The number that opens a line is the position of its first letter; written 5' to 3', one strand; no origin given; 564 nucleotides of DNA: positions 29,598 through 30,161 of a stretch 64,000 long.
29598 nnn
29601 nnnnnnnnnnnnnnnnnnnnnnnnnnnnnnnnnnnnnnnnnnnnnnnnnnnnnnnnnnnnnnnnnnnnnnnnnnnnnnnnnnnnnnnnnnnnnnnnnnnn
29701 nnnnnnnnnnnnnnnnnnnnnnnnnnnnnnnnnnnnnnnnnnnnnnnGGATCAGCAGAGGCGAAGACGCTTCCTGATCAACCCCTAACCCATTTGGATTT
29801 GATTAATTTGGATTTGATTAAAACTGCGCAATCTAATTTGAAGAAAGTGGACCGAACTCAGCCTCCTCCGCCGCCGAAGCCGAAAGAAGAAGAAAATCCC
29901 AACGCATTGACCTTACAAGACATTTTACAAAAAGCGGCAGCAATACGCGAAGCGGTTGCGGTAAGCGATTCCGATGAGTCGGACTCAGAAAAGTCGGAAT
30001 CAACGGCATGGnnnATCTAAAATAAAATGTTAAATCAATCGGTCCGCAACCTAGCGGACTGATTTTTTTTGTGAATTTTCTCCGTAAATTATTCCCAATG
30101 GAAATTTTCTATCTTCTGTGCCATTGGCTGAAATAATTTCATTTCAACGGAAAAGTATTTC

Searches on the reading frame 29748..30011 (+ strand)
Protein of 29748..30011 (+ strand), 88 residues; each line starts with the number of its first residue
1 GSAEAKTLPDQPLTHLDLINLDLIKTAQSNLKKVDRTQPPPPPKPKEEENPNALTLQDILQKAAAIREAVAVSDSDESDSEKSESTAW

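Call 12: search_protein_families(library=pfam, proteins=[window:29748-30011:+], max_evalue=10)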
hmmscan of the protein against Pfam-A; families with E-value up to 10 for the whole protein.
seq(88 aa): 1 family
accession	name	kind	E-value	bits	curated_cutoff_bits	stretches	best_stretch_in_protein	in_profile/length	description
PF04277.18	OAD_gamma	-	0.23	12.6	27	1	36-71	38-73/76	Oxaloacetate decarboxylase, gamma chain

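Call 30: search_solved_structures(query=window:29748-30011:+, max_evalue=10, show_alignments=5)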
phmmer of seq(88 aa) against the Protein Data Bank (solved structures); distinct sequences matched with E-value up to 10: 1.
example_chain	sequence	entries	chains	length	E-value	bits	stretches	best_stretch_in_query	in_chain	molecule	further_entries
1ile_A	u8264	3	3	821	1.1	12.9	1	24-70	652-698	ISOLEUCYL-TRNA SYNTHETASE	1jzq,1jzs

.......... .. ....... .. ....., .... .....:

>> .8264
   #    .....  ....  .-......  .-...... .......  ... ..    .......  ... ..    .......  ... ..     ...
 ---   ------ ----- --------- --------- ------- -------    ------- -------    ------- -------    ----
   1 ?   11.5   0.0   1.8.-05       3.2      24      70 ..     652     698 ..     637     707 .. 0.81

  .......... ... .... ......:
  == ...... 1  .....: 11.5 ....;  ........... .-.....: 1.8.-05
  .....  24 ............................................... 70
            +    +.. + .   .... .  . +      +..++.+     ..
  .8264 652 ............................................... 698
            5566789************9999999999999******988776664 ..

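Call 32: search_solved_structures(query=A2, max_evalue=10, show_alignments=5)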
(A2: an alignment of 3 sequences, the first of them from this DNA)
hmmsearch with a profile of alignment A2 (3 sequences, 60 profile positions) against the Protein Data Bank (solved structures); distinct sequences matched with E-value up to 10: 2.
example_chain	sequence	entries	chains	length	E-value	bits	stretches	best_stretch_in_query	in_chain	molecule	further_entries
7bqe_A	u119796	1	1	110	0.23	14.8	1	8-31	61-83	NF3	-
4yy5_A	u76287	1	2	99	1.3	12.5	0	24-45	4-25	dTor_3x33L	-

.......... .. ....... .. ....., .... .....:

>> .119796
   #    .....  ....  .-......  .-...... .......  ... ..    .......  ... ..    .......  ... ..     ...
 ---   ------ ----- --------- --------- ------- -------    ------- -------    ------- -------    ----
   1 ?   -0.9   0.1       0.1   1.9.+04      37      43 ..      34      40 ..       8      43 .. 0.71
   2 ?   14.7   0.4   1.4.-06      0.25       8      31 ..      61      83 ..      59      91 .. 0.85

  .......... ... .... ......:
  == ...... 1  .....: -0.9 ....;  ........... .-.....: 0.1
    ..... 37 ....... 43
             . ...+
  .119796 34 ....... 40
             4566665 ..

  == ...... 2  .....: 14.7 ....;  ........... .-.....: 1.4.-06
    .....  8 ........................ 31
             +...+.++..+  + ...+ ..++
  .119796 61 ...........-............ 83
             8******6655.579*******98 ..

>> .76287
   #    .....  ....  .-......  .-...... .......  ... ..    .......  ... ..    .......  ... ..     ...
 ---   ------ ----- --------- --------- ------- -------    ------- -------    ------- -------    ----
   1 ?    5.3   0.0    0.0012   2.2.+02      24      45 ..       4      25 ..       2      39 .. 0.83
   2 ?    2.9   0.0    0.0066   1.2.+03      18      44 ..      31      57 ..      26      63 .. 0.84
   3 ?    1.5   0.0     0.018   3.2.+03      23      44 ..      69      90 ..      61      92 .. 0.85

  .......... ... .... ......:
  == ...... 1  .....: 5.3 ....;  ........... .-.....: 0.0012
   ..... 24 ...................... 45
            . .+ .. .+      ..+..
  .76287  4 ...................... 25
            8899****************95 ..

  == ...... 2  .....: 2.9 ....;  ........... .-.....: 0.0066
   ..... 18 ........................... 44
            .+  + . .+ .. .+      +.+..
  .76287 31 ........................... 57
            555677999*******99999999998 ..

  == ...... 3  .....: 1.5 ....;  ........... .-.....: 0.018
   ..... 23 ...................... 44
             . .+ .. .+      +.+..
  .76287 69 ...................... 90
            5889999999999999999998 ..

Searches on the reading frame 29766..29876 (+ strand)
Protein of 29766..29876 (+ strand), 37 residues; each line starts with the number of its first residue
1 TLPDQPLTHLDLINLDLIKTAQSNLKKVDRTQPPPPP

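Call 65: search_solved_structures(query=A6, max_evalue=10, show_alignments=5)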
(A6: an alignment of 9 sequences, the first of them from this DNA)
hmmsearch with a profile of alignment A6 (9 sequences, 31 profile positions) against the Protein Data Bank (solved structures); distinct sequences matched with E-value up to 10: 13.
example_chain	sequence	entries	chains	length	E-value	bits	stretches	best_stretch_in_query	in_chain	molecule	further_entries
3m3n_W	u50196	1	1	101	7.2e-09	38.8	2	3-25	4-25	Neural Wiskott-Aldrich syndrome protein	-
2vcp_D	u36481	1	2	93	7e-06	29.3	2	1-25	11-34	NEURAL WISKOTT-ALDRICH SYNDROME PROTEIN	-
9r1j_A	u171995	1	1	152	0.00039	23.7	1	13-28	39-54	sc-apCC-4-NR-1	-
9r1l_A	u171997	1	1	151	0.00049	23.4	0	14-28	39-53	sc-apCC-4-SN38-1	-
9r1n_A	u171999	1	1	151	0.0039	20.6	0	14-28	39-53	sc-apCC-4-DPH-2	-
9r1k_A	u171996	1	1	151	0.0049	20.2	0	16-28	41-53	sc-apCC-4-A7F-1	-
9r1m_A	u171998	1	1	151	0.011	19.2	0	14-28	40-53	sc-apCC-4-LMF-1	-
8a3k_UNK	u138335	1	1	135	0.033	17.6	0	14-28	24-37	sc-apCC-4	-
1lqy_A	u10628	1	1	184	0.78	13.2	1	10-31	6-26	PEPTIDE deformylase 2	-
5gub_A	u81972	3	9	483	1.4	12.4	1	8-21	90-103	Extracellular solute-binding protein family 1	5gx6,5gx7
5gx8_A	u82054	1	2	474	1.4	12.4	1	8-21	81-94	Extracellular solute-binding protein family 1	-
5xs8_A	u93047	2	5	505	1.4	12.4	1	8-21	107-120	Extracellular solute-binding protein family 1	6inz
8a3j_B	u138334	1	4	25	2.8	11.4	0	13-24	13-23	apCC-Tet*3-B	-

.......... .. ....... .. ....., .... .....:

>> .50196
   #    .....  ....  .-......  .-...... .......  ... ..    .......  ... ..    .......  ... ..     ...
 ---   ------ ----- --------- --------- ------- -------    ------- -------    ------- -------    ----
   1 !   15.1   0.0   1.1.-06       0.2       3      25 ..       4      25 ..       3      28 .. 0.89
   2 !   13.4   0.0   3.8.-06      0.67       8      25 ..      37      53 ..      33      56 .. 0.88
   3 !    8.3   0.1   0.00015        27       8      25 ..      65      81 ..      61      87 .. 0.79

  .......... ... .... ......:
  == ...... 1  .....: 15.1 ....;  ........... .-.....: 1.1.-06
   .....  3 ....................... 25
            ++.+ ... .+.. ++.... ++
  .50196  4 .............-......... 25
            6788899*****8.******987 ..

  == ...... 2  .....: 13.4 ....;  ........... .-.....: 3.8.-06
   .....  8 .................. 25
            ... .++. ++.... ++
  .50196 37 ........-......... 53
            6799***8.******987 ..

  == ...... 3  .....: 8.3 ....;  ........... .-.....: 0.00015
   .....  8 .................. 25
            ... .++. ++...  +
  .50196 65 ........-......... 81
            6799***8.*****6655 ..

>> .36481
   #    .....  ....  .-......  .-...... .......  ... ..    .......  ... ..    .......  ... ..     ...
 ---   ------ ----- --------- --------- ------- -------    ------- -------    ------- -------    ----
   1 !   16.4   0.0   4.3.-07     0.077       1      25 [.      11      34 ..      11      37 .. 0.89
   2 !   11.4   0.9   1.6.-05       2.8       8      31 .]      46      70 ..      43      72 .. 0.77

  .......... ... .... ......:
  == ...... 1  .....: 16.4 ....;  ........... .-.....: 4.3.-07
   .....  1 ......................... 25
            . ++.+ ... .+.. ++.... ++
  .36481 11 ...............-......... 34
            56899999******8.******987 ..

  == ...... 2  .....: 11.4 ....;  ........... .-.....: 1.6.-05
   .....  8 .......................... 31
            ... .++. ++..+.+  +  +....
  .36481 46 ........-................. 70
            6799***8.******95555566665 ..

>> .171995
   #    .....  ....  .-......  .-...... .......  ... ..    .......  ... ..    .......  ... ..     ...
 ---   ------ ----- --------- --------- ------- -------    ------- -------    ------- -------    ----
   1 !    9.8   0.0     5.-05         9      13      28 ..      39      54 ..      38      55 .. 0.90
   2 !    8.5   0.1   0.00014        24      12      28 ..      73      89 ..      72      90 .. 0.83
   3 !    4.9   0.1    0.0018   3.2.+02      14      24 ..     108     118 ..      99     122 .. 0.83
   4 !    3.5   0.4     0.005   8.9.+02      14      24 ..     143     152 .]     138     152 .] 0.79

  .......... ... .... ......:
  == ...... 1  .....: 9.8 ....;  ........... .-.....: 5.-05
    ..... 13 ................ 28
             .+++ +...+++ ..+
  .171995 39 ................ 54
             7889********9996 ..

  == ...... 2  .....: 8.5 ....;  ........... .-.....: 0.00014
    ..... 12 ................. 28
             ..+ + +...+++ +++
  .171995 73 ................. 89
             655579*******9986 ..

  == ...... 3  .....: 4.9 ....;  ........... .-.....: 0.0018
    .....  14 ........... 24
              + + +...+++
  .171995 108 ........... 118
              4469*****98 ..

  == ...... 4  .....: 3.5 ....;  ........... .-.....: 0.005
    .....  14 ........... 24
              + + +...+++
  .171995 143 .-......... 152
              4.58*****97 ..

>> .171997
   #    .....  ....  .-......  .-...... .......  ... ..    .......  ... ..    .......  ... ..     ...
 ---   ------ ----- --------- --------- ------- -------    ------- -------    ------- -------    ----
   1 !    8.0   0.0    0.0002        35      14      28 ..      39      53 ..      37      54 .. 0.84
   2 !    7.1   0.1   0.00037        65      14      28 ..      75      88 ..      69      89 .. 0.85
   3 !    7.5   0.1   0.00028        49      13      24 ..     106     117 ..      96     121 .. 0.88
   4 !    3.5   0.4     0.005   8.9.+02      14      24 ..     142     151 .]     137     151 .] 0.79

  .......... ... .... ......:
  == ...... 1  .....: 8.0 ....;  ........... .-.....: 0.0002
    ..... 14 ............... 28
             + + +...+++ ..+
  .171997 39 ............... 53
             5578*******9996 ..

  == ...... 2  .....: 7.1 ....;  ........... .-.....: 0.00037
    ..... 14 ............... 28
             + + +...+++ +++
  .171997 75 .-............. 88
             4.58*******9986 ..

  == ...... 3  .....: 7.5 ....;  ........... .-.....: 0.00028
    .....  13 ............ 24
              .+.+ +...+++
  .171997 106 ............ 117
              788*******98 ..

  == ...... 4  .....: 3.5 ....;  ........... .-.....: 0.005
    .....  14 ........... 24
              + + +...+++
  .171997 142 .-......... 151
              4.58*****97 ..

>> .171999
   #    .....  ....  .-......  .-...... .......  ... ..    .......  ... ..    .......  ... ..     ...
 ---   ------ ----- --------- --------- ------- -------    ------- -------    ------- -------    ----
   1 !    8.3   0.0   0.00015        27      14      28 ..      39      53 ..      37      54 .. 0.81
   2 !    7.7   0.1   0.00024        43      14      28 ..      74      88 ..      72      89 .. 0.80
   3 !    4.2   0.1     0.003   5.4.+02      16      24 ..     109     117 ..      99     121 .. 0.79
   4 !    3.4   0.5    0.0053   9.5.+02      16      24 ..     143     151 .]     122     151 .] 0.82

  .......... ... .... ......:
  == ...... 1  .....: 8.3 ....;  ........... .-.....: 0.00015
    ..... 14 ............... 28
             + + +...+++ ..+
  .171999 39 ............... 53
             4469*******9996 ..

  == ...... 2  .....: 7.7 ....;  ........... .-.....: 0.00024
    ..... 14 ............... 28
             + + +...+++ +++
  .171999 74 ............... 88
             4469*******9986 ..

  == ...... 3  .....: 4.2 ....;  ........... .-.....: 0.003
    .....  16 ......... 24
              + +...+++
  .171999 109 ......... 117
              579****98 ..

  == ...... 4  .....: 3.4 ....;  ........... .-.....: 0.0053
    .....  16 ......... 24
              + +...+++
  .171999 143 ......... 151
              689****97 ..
